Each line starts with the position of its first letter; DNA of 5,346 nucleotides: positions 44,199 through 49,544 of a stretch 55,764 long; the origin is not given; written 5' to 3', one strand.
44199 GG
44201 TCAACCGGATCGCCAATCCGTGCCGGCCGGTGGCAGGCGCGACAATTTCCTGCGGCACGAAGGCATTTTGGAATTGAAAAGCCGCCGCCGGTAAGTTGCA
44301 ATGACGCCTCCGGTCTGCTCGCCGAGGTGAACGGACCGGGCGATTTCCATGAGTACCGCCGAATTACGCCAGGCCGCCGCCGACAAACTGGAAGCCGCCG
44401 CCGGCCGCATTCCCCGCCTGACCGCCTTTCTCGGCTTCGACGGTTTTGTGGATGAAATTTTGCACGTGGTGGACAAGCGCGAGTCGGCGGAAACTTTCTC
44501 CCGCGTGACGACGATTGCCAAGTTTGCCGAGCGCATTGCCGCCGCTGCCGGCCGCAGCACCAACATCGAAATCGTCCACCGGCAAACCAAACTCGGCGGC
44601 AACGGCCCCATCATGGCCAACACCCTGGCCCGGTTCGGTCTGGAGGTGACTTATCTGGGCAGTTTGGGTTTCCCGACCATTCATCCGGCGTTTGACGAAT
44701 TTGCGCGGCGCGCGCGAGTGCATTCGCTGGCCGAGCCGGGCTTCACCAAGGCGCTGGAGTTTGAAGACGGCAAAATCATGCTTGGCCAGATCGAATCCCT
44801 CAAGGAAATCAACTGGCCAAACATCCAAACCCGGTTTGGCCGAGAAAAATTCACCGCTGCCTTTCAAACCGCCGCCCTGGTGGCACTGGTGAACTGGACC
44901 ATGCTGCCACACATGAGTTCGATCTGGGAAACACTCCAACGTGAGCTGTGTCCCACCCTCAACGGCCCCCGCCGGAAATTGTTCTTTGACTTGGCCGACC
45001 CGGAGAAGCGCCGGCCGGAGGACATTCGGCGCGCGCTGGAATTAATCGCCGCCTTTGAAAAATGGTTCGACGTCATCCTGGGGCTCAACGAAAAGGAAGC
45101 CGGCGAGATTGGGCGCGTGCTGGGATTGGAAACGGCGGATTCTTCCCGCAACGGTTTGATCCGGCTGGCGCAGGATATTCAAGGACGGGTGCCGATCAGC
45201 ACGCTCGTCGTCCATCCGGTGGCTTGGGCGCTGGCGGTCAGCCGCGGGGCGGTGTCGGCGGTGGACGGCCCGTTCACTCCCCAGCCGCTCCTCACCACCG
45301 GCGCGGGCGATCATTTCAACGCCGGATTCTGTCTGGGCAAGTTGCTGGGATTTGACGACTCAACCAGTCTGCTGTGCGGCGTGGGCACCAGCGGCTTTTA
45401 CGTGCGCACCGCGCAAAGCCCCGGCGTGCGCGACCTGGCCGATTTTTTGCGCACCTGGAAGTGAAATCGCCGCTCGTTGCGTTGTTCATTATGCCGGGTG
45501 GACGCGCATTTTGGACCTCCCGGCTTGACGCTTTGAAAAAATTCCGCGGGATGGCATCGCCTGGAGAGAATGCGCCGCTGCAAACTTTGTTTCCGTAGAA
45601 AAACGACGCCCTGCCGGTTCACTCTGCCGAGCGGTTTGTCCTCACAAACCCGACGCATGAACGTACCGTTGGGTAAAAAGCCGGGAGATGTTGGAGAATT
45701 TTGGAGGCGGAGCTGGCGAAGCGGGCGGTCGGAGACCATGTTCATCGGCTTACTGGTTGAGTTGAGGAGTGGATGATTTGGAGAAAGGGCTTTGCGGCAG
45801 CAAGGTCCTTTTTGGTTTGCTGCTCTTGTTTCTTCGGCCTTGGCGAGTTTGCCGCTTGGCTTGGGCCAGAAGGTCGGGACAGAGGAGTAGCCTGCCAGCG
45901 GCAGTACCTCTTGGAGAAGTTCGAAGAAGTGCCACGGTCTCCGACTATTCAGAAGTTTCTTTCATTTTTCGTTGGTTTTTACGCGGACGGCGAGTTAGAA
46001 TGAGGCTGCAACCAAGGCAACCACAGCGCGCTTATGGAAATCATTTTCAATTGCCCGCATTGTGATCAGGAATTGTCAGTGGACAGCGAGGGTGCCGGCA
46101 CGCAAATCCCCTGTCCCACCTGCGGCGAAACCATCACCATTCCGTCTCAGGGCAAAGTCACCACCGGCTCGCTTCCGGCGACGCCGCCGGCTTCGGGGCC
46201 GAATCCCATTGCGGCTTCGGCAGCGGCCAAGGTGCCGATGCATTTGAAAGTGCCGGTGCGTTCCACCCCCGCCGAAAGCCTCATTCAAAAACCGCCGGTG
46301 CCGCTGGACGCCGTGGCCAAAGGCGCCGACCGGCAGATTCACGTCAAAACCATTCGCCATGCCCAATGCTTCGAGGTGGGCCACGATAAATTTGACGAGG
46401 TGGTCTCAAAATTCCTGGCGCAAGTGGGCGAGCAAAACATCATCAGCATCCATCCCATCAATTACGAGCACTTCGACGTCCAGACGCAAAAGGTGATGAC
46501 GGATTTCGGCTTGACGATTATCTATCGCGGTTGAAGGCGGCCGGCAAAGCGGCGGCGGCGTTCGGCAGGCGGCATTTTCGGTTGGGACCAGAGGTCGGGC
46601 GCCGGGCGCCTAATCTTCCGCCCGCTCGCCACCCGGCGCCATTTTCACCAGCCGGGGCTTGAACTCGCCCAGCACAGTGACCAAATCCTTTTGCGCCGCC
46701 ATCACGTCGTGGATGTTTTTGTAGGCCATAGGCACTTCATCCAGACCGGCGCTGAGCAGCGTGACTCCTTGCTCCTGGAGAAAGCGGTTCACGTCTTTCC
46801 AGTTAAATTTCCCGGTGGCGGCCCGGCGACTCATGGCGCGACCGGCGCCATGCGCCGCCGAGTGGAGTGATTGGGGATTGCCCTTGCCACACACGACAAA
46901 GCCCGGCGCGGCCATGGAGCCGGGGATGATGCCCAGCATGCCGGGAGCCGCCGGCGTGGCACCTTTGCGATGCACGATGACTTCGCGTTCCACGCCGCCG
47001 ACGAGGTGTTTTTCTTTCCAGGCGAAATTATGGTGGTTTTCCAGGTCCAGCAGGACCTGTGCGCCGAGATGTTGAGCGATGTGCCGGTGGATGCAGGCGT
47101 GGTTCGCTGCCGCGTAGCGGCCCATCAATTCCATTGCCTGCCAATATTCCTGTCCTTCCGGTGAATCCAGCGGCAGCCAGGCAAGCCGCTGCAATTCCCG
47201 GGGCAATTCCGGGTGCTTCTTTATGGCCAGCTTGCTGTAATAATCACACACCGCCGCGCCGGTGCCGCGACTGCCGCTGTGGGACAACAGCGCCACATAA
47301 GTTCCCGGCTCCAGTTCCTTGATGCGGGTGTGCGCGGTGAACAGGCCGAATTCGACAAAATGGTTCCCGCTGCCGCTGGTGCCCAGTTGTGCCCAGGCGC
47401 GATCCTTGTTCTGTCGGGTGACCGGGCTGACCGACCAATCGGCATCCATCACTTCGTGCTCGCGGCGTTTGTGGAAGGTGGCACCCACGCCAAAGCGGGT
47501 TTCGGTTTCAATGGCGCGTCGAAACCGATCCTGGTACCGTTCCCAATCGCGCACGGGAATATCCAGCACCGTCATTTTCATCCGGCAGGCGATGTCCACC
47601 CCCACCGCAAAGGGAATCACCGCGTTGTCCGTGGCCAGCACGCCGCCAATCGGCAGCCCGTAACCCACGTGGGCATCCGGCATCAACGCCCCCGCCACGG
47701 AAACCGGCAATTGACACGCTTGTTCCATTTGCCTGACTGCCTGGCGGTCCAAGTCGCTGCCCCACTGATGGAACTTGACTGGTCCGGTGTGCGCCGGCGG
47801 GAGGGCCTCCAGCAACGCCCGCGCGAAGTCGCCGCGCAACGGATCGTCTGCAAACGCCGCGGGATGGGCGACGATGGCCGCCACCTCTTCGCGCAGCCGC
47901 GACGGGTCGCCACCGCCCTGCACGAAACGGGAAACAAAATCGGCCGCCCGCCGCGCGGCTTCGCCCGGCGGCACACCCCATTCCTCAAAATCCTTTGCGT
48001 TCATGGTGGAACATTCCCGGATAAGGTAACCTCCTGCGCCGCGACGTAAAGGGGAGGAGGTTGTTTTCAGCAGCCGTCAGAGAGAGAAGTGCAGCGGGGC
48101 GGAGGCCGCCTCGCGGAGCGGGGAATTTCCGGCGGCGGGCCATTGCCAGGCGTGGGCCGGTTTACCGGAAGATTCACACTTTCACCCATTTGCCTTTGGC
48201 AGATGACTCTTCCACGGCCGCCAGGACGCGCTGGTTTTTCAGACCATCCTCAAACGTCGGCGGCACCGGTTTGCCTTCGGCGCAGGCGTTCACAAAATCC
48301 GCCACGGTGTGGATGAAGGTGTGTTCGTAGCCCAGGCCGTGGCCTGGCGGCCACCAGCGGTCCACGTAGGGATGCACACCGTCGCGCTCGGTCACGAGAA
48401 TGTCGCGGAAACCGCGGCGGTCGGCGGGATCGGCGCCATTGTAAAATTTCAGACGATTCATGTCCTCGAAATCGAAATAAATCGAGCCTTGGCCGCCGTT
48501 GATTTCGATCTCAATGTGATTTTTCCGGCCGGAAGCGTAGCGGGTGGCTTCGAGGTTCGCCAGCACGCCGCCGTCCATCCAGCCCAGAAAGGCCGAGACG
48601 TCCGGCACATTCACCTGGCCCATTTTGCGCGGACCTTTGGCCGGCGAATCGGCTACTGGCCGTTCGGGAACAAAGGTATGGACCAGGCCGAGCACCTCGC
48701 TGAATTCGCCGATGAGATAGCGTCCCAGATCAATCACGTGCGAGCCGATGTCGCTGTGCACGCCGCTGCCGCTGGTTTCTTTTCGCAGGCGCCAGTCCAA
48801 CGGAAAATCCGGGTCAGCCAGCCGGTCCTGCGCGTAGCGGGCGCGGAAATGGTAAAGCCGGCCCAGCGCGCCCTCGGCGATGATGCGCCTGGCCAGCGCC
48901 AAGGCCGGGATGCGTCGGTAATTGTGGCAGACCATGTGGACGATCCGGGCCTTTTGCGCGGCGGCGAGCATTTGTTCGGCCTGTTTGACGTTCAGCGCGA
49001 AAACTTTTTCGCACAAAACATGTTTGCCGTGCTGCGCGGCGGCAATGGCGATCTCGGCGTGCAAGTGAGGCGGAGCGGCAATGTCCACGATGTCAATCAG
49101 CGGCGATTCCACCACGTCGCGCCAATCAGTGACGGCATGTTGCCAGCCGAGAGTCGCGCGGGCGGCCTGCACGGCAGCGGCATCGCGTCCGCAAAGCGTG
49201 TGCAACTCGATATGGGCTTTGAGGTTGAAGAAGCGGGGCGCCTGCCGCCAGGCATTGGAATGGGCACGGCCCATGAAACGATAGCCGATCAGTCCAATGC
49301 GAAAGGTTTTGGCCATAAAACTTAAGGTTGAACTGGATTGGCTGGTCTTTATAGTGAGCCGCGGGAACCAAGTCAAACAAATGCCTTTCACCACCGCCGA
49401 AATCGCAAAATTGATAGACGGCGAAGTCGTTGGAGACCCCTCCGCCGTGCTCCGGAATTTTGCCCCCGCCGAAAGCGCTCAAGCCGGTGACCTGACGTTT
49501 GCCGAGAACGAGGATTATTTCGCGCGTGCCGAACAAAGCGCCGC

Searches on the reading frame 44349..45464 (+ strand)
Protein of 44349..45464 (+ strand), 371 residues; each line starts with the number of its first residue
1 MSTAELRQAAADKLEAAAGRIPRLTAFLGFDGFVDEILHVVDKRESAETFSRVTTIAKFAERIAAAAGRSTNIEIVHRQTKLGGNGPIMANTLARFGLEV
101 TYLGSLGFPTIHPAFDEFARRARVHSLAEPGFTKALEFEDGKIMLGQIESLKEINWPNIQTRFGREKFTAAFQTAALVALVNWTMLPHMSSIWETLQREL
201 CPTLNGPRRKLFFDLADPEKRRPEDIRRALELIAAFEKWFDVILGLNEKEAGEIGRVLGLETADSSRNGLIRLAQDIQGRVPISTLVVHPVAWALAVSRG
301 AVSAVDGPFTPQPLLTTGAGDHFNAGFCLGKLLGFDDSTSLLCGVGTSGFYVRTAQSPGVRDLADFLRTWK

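Call 12: search_protein_families(library=pfam, proteins=[window:44349-45464:+], max_evalue=0.001)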
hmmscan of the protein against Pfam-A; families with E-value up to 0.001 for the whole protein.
window:44349-45464:+ (371 aa): 3 families
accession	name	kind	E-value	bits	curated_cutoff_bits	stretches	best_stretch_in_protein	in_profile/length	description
PF25270.1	Khk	-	6.6e-70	236.6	35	1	22-368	21-363/365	Prokaryotic ketohexokinase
PF00294.29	PfkB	-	2.1e-08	34.3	25.8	1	247-354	190-292/302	pfkB family carbohydrate kinase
PF04587.20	ADP_PFK_GK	-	0.0002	20.6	27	1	35-149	49-156/430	ADP-specific Phosphofructokinase/Glucokinase conserved region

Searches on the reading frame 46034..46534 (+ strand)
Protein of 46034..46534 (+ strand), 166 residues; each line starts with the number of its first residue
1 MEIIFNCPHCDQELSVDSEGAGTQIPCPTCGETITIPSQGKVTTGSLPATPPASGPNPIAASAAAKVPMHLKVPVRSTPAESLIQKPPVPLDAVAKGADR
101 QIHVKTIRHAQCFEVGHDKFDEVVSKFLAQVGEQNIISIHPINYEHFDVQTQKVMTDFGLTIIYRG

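Call 12: search_protein_families(library=pfam, proteins=[window:46034-46534:+], max_evalue=0.001)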
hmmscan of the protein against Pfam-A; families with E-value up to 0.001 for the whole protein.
window:46034-46534:+ (166 aa): 2 families
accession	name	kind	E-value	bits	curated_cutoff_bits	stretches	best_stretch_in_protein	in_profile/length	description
PF24441.1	DUF7560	-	8.9e-05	22.6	27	0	3-34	4-37/44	Family of unknown function (DUF7560)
PF23548.1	Zn_ribbon_FGT1_2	-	0.00011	22.1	27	0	5-18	21-34/35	FORGETTER1 second zinc ribbon domain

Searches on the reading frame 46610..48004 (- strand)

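Call 12: search_protein_families(library=pfam, proteins=[window:46610-48004:-], max_evalue=0.001)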
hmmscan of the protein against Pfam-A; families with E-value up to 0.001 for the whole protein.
window:46610-48004:- (464 aa): 1 family
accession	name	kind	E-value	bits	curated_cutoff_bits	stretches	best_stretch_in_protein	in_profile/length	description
PF01139.22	RtcB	-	3.9e-85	287.1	27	1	92-453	1-423/426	tRNA-splicing ligase RtcB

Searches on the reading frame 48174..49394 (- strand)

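Call 12: search_protein_families(library=pfam, proteins=[window:48174-49394:-], max_evalue=0.001)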
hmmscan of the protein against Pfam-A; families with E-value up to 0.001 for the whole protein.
window:48174-49394:- (406 aa): 5 families
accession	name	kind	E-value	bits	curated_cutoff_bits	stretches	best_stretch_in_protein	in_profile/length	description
PF22725.1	GFO_IDH_MocA_C3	-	5.7e-26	91.4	27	1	167-305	3-123/124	GFO/IDH/MocA C-terminal domain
PF01408.29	GFO_IDH_MocA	-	1.1e-23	84.7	24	1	31-155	1-118/120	Oxidoreductase family, NAD-binding Rossmann fold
PF02894.22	GFO_IDH_MocA_C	-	6.3e-17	62.5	22.9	1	170-406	2-218/218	Oxidoreductase family, C-terminal alpha/beta domain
PF03447.22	NAD_binding_3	-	3e-05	25.1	24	1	60-150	20-109/116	Homoserine dehydrogenase, NAD binding domain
PF22685.1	Gal80p_C-like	-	0.00026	21.6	29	1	163-306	1-149/152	Gal80p, C-terminal domain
